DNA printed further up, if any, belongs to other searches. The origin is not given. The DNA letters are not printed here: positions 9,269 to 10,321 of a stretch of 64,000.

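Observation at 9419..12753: Compact dichloromethane-dehalogenase-like locus: DcmA-like GST + GSH-dependent formaldehyde dehydrogenase + divergent DcmR-type (HTH-MEDS) regulator, next to an IS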

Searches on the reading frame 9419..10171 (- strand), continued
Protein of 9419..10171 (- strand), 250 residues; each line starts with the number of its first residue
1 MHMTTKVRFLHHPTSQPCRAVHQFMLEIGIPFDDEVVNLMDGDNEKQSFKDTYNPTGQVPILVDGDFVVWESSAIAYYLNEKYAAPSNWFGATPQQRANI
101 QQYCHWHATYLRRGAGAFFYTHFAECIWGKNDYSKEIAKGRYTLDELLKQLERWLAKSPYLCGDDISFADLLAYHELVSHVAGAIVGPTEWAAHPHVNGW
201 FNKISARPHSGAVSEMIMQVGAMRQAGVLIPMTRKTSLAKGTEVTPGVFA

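Call 41: search_dna_similar(query=window:9419-10171:-, collection=plasmids, mode=protein, max_rows=15)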
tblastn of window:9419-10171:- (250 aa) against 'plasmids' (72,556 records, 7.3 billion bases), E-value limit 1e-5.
Records with a match: 466; places in all: 574; records where one place covers at least 80% of the query: 231.
Best place of each record, by identity: <60% 466.
By first word of the organism name: Rhizobium 102; Sinorhizobium 79; Agrobacterium 29; Pseudosulfitobacter 19; Leisingera 18; Vibrio 17; Azospirillum 16; Burkholderia 15; Caballeronia 13; Ensifer 11; and 64 more.
By predicted mobility (MOB-suite, as given by PLSDB): non-mobilizable 265; mobilizable 103; conjugative 98.
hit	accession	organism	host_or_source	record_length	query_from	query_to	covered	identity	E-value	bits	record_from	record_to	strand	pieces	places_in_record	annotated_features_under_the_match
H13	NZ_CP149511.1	Pararhizobium sp. A13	Aeschynomene indica,cell ...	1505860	3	246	98%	28.7%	1e-16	86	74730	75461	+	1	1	none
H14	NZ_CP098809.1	Ensifer adhaerens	whole organism,soil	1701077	7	231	90%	30.4%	3e-13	76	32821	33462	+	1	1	none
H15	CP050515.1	Rhizobium leguminosarum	Trifolium repens,cell culture,root ...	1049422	5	235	92%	29.4%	7e-11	69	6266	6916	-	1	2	glutathione S-transferase family protein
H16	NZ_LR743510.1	Methylobacterium bullatum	-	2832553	24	247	90%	29.4%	2e-10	68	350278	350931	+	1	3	none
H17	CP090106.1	Sinorhizobium meliloti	Medicago,Cell culture,Plant nodule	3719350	3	250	99%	26.1%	2e-10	68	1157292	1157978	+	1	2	glutathione S-transferase N-terminal domain-containing protein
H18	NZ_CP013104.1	Paraburkholderia caribensis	-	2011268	4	208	82%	31.3%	8e-18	89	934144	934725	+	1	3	none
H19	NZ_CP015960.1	Paraburkholderia caribensis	Mimosa,single cell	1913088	4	208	82%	31.3%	4e-17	87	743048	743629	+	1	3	none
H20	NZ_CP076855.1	Rhizobium sp. WYJ-E13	Curcuma wenyujin Y.H. Chen et C. ...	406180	5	208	82%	31.4%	3e-14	79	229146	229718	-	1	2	glutathione S-transferase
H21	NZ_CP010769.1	Phaeobacter piscinae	cell culture,fish larvae aquaculture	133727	2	240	96%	26.7%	5e-11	69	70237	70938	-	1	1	glutathione S-transferase | nuclear transport factor 2 family protein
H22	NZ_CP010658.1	Phaeobacter piscinae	cell culture,clam larvae aquaculture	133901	2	240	96%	26.7%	5e-11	69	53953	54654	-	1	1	glutathione S-transferase | nuclear transport factor 2 family protein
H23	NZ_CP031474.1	Vibrio coralliilyticus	Oyster larvae,Bacterium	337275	12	243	93%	27.4%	2e-13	77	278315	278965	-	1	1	glutathione S-transferase family protein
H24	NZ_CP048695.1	Vibrio coralliilyticus OCN008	coral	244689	12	225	86%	29.6%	4e-14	79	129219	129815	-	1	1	glutathione S-transferase family protein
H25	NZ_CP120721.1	Vibrio coralliilyticus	tissue sample,sea urchin, ...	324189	12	225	86%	29.6%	5e-14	79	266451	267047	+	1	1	glutathione S-transferase family protein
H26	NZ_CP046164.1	Vibrio sp. THAF191c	pure culture,Surface of a polyethylene ...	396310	12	228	87%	29.2%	5e-14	78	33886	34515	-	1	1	glutathione S-transferase family protein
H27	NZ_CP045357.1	Vibrio sp. THAF64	pure culture,Surface of a sandy ...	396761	12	228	87%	29.2%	5e-14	78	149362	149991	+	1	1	glutathione S-transferase family protein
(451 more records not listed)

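Call 60: find_encoding_contigs(protein=P0230, flank=10000, max_places=4)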
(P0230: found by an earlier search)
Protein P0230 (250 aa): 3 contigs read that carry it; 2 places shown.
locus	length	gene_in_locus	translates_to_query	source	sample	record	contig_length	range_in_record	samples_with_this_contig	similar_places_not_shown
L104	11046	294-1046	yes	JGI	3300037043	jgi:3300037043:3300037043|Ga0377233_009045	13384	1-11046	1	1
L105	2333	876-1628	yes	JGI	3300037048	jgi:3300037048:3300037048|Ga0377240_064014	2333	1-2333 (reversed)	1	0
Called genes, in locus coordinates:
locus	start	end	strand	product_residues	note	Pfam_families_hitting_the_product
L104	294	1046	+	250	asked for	PF02798:GST_N, PF13409:GST_N_2, PF13417:GST_N_3, PF00043:GST_C, PF14497:GST_C_3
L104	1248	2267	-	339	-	PF20586:DUF6788 (weak), PF12281:NTP_transf_8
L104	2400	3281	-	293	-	PF00126:HTH_1, PF03466:LysR_substrate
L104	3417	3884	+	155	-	PF10604:Polyketide_cyc2, PF03364:Polyketide_cyc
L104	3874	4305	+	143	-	PF04248:NTP_transf_9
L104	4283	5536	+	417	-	PF12867:DinB_2 (weak), PF03781:FGE-sulfatase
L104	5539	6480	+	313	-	PF10017:Methyltransf_33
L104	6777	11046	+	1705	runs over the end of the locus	PF00270:DEAD, PF04851:ResIII (faint), PF00271:Helicase_C, PF00580:UvrD-helicase, PF13245:AAA_19, PF00580:UvrD-helicase, PF13361:UvrD_C, PF13538:UvrD_C_2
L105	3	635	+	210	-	?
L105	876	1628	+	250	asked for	PF02798:GST_N, PF13409:GST_N_2, PF13417:GST_N_3, PF00043:GST_C, PF14497:GST_C_3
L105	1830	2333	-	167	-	?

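Call 61: find_encoding_contigs(protein=P0232, flank=10000, max_places=4)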
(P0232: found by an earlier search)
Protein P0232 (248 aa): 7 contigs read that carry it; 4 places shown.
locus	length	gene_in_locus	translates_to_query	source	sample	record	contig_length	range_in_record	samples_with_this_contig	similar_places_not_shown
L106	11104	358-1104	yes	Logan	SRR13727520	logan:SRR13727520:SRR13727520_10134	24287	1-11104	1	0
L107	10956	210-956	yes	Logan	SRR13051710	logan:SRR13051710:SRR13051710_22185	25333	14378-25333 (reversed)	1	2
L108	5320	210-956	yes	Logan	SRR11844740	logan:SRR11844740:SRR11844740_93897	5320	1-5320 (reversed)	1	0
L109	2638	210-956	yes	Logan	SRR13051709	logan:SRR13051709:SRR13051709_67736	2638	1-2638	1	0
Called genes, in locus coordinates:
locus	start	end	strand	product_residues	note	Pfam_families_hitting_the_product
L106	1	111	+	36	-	?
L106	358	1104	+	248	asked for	PF02798:GST_N, PF13417:GST_N_3, PF13409:GST_N_2, PF00043:GST_C, PF14497:GST_C_3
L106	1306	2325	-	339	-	PF20586:DUF6788 (weak), PF12281:NTP_transf_8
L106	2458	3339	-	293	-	PF00126:HTH_1, PF03466:LysR_substrate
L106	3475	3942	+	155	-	PF10604:Polyketide_cyc2, PF03364:Polyketide_cyc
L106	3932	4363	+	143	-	PF04248:NTP_transf_9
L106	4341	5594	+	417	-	PF12867:DinB_2, PF03781:FGE-sulfatase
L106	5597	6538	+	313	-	PF10017:Methyltransf_33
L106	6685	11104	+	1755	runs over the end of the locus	PF00270:DEAD, PF04851:ResIII (faint), PF00271:Helicase_C, PF00580:UvrD-helicase, PF13245:AAA_19, PF00580:UvrD-helicase, PF13361:UvrD_C, PF13538:UvrD_C_2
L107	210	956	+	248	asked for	PF02798:GST_N, PF13417:GST_N_3, PF13409:GST_N_2, PF00043:GST_C, PF14497:GST_C_3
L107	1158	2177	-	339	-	PF20586:DUF6788 (weak), PF12281:NTP_transf_8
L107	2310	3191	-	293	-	PF00126:HTH_1, PF03466:LysR_substrate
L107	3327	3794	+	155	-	PF10604:Polyketide_cyc2, PF03364:Polyketide_cyc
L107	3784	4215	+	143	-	PF04248:NTP_transf_9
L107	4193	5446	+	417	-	PF12867:DinB_2 (weak), PF03781:FGE-sulfatase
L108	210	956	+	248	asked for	PF02798:GST_N, PF13417:GST_N_3, PF13409:GST_N_2, PF00043:GST_C, PF14497:GST_C_3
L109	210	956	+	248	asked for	PF02798:GST_N, PF13417:GST_N_3, PF13409:GST_N_2, PF00043:GST_C, PF14497:GST_C_3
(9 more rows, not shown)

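Call 67: search_protein_representatives(protein=window:9419-10165:-)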
Query: 248 residues. Proteins with E-value up to 0.001 (for the whole library): 5705; up to 1e-10: 742; up to 1e-30: 16. The best 150 are listed.
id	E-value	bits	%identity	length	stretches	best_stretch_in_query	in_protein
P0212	2.9e-84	298.7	65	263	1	1-193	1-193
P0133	8.4e-76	271.0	51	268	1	1-243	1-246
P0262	2.6e-73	262.8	61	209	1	59-246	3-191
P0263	1.0e-56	208.4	77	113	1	2-113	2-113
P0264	5.6e-41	156.9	42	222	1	7-206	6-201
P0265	2.0e-38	148.5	33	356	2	12-186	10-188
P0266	1.6e-37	145.6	30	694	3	7-171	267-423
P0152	2.9e-37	144.7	48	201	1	79-245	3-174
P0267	3.8e-35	137.8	64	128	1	1-97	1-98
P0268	1.3e-33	132.7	39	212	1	13-207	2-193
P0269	2.2e-32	128.7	37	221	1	6-204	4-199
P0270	8.7e-32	126.8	77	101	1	1-75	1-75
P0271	1.1e-31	126.4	27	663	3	6-198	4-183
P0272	1.9e-31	125.6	70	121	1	159-247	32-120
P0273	2.2e-31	125.4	55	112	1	138-244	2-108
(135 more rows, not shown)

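Call 83: predict_structure(alignment_id=A1)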
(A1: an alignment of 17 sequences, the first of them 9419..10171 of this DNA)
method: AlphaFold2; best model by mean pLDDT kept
length: 250 residues; sequences in the alignment: 17
mean_pLDDT: 85.6   pTM: 0.86
mean pLDDT of the five models: 85.6, 85.5, 83.6, 83.2, 81.6
residues with pLDDT >= 90: 148; 70-90: 72; 50-70: 9; < 50: 21
segments of 3 or more residues with pLDDT < 50: 1-3, 233-250
pLDDT, mean of each block of 10 residues (from residue 1): 73 92 97 87 83 89 95 95 95 94 84 76 79 88 90 94 94 94 93 98 97 92 81 48 34
secondary structure, 60 per line:
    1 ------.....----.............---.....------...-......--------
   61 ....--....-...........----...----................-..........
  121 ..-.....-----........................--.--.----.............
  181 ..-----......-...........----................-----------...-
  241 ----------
elements in order: E7-11 H16-28 E32-36 H47-52 E61-64 E67-70 H72-82 H94-109 H111-122 H124-128 H134-157 H168-182 H188-193 H195-205 H210-225

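Call 86: fold_search(model_id=the predicted structure, library=pdb)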
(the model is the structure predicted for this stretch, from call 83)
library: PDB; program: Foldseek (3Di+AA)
matches with E <= 10: 1193; with E <= 0.001: 932
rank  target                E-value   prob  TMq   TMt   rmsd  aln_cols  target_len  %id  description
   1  4mpg_B                1.8e-13  1.00  0.82  0.82   2.6       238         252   28  Crystal structure of human glutathione transferase theta-2, complex with glutathione and unknown ligand, target EFI-50 (released 2013-09-25)
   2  4mpf_A                1.8e-13  1.00  0.81  0.83   2.7       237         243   27  Crystal structure of human glutathione transferase theta-2, complex with inorganic phosphate, GSH free, target EFI-507 (released 2013-09-25)
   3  2c3n_A                2.2e-13  1.00  0.77  0.81   2.3       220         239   30  Human glutathione-S-transferase T1-1, apo form (released 2005-11-30)
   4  4mpf_B                3.9e-13  1.00  0.82  0.82   4.0       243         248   27  Crystal structure of human glutathione transferase theta-2, complex with inorganic phosphate, GSH free, target EFI-507 (released 2013-09-25)
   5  3vk9_C                6.1e-13  1.00  0.71  0.81   3.7       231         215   23  Crystal structure of delta-class glutathione transferase from silkmoth (released 2012-10-03)
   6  3vk9_A                7.1e-13  1.00  0.68  0.79   3.8       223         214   23  Crystal structure of delta-class glutathione transferase from silkmoth (released 2012-10-03)
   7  1ljr_A                8.6e-13  1.00  0.82  0.84   2.6       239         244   28  GLUTATHIONE TRANSFERASE (HGST T2-2) FROM HUMAN (released 1999-03-23)
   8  3wyw_B                1.3e-12  1.00  0.76  0.88   2.5       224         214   24  Structural characterization of catalytic site of a Nilaparvata lugens delta-class glutathione transferase (released 2015-01-14)
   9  4ri7_A                1.3e-12  1.00  0.73  0.84   3.0       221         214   23  Crystal structure of poplar glutathione transferase F1 mutant SER 13 CYS (released 2015-01-21)
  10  9f7k_A                1.7e-12  1.00  0.72  0.81   3.8       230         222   23  Glutathione transferase epsilon 1 from Drosophila melanogaster in complex with glutathione (released 2024-09-04)
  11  3vwx_C                1.8e-12  1.00  0.72  0.81   4.7       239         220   22  Structural analysis of an epsilon-class glutathione S-transferase from housefly, Musca domestica (released 2013-02-27)
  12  4ri6_A                2.2e-12  1.00  0.73  0.84   3.1       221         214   24  Crystal structure of poplar glutathione transferase F1 (released 2015-01-21)
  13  2c3q_A                2.3e-12  1.00  0.78  0.81   2.2       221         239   31  Human glutathione-S-transferase T1-1 W234R mutant, complex with S- hexylglutathione (released 2005-11-30)
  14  8ix7_B                2.5e-12  1.00  0.73  0.82   3.1       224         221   23  Functional significance of serine 13 in the active site of rice Phi-class glutathione S-transferase F3. (released 2024-04-03)
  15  4yh2_D                2.5e-12  1.00  0.70  0.78   3.8       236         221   19  Glutathione Transferase E6 from Drosophila melanogaster (released 2016-02-10)
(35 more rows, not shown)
